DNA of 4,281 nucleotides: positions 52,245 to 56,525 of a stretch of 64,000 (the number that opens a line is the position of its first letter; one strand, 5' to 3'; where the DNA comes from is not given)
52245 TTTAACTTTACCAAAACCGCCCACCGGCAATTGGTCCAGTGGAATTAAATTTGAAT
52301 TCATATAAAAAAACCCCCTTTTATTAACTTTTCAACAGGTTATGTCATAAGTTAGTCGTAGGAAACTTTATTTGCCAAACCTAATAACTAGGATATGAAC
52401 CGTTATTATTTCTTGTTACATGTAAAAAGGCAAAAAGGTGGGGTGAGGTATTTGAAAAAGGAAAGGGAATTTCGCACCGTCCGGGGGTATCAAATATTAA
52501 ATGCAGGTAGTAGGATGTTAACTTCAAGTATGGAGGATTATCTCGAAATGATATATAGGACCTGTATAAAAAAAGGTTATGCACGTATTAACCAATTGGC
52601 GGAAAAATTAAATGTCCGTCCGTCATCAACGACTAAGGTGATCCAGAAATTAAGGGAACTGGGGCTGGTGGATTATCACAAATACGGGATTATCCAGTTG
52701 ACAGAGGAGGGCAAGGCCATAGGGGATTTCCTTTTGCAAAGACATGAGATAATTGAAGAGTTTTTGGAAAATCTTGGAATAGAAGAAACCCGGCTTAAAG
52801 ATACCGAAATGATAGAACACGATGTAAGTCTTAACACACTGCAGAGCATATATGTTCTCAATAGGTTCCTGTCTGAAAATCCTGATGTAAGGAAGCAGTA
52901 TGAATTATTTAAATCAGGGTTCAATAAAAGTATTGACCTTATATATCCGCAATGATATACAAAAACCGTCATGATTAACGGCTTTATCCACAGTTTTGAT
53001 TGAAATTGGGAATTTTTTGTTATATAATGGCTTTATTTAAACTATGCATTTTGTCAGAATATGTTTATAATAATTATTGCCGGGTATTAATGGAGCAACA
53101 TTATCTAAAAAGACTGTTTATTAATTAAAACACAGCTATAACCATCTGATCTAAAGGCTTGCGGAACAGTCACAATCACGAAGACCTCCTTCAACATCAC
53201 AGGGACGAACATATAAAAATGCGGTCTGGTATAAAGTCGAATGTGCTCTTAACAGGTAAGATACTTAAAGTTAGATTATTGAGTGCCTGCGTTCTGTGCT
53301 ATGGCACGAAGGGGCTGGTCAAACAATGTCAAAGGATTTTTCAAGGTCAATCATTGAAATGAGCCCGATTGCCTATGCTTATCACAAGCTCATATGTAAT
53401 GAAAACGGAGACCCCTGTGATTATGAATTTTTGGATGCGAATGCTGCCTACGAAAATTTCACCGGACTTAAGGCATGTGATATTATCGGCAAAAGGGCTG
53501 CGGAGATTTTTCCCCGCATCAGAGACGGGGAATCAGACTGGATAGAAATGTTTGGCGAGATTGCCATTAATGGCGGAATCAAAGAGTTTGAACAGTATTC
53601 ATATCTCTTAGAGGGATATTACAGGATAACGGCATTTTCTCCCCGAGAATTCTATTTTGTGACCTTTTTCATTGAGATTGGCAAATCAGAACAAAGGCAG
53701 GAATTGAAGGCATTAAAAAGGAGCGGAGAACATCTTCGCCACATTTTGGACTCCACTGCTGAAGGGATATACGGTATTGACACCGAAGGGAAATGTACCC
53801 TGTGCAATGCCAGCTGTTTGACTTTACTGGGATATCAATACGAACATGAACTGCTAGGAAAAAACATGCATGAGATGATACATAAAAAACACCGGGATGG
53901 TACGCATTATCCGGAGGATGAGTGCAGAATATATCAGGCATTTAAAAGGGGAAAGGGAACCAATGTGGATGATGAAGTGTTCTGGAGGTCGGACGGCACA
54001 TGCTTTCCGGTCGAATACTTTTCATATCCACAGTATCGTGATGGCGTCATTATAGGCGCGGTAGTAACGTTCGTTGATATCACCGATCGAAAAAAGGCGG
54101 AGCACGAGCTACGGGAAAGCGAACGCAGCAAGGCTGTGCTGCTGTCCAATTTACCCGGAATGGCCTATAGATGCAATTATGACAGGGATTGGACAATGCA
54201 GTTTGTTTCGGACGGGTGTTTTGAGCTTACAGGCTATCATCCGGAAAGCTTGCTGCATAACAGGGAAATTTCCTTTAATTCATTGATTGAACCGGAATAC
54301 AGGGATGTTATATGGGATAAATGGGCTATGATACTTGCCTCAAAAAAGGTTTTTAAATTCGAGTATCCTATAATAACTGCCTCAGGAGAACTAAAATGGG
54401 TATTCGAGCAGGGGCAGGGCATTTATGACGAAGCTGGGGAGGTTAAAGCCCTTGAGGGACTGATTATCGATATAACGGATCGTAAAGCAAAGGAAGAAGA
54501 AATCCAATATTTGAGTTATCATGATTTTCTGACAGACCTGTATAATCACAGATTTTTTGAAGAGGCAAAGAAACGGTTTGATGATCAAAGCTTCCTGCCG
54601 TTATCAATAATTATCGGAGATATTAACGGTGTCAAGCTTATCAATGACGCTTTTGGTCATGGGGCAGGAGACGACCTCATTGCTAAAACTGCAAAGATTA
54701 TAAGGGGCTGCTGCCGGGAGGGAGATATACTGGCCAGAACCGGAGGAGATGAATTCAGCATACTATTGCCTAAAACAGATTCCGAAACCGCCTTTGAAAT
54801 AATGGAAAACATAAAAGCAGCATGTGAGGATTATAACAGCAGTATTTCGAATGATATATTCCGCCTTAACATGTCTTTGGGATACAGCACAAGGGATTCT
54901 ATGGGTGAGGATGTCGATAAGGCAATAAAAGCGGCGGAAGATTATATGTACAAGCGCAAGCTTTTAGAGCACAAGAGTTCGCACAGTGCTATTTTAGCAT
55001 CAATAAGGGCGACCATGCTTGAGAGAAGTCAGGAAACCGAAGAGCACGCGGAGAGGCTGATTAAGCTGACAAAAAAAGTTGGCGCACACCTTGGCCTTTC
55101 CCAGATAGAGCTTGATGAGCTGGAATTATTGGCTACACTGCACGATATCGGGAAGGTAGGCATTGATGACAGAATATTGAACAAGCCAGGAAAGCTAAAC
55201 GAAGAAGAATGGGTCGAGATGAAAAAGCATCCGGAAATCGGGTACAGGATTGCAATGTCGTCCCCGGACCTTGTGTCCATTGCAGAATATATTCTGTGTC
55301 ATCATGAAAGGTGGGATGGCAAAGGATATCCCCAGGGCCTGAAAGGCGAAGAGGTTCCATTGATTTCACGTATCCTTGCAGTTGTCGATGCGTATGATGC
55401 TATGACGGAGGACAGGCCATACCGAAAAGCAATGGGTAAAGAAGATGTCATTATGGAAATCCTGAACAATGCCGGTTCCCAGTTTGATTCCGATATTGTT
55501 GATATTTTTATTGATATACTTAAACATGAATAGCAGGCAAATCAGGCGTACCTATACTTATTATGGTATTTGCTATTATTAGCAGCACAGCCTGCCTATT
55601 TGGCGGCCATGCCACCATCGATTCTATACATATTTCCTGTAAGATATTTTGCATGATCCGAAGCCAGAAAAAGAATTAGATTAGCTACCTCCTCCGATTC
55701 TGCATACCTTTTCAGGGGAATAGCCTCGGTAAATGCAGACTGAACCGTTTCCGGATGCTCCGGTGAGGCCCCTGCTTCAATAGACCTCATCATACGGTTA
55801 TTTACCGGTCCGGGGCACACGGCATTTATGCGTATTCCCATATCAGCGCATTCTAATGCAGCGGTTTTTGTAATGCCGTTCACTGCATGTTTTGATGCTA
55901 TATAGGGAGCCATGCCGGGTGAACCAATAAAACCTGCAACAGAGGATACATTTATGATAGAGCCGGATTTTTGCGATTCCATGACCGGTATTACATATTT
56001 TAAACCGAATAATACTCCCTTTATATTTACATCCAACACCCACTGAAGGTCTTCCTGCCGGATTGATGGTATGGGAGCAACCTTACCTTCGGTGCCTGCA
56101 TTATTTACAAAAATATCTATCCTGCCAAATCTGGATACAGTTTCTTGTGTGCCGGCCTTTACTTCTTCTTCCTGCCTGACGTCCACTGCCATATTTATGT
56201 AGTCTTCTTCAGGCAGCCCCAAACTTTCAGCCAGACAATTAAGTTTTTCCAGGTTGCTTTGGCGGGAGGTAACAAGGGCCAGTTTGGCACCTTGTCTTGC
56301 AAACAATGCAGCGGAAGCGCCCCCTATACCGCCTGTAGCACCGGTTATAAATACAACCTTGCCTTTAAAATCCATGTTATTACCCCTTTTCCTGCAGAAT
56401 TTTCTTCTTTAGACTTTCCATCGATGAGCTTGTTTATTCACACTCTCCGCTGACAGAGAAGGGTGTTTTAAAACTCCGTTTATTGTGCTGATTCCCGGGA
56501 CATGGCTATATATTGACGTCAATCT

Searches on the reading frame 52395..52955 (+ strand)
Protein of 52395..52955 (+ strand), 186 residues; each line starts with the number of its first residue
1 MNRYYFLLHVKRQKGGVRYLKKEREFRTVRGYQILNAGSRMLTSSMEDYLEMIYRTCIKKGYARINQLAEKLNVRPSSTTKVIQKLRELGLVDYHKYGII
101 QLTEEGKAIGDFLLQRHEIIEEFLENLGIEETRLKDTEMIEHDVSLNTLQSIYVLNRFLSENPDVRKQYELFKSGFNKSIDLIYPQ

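Call 27: search_protein_families(library=pfam, proteins=[window:52395-52955:+], max_evalue=0.00001)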
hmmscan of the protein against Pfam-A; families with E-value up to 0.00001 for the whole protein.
window:52395-52955:+ (186 aa): 2 families
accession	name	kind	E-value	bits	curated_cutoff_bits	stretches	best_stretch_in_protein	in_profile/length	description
PF01325.25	Fe_dep_repress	-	1.7e-18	67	26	1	41-98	1-58/60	Iron dependent repressor, N-terminal DNA binding domain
PF02742.21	Fe_dep_repr_C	-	3.6e-11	43.3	27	1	103-167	1-67/70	Iron dependent repressor, metal binding and dimerisation domain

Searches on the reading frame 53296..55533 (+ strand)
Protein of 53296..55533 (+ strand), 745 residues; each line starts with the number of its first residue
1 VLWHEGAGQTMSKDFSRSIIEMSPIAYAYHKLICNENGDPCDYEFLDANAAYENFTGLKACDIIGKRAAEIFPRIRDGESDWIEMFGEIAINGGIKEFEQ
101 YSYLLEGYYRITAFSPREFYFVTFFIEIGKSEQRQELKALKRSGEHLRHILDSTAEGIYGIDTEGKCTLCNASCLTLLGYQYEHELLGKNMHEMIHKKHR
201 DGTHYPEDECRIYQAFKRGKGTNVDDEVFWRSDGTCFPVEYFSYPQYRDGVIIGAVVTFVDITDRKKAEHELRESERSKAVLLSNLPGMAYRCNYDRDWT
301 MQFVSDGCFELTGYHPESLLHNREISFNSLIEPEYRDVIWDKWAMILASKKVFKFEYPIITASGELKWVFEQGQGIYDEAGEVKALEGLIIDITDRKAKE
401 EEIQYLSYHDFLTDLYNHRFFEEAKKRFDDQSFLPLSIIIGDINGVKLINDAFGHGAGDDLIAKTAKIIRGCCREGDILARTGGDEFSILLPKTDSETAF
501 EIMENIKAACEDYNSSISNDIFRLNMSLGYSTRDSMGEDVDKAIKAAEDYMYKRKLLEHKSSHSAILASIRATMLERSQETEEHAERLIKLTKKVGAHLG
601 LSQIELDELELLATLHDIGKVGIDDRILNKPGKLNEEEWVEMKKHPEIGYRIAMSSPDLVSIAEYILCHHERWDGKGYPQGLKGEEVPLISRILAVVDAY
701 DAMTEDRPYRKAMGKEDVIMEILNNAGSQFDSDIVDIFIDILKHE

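Call 27: search_protein_families(library=pfam, proteins=[window:53296-55533:+], max_evalue=0.00001)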
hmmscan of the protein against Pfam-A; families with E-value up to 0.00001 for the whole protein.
window:53296-55533:+ (745 aa): 8 families
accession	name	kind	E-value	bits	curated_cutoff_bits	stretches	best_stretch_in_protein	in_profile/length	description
PF13487.12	HD_5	-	4.6e-34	118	27.2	1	578-734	11-170/170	HD domain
PF00990.26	GGDEF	-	1.2e-31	110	23.8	1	408-556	2-156/161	Diguanylate cyclase, GGDEF domain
PF13426.13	PAS_9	-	6.9e-21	74.9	27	1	157-264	3-103/103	PAS domain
PF08447.18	PAS_3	-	1.6e-18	67.2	25.6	1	303-388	3-87/89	PAS fold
PF01966.28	HD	-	3.2e-18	66.5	22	1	582-703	2-116/116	HD domain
PF08448.16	PAS_4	-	4.5e-13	49.8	23.1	0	151-266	1-109/110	PAS fold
PF00989.32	PAS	-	1.5e-12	47.9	22.6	1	145-259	1-110/113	PAS fold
PF13188.13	PAS_8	-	1.1e-10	41.4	21.8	0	145-194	1-46/65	PAS domain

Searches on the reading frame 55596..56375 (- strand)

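Call 27: search_protein_families(library=pfam, proteins=[window:55596-56375:-], max_evalue=0.00001)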
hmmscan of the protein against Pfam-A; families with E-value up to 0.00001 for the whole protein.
window:55596-56375:- (259 aa): 4 families
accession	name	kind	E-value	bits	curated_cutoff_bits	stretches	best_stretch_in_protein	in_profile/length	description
PF13561.12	adh_short_C2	-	8.8e-61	205.9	27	1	12-256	1-235/236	Enoyl-(Acyl carrier protein) reductase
PF00106.31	adh_short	-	1.4e-53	181.7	26.6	1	6-201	1-192/195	short chain dehydrogenase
PF08659.16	KR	-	1.3e-12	48.5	22.6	1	8-170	3-161/180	KR domain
PF23441.1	SDR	-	2.3e-06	27.6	27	1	7-256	9-255/258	SDR-like rossmann domain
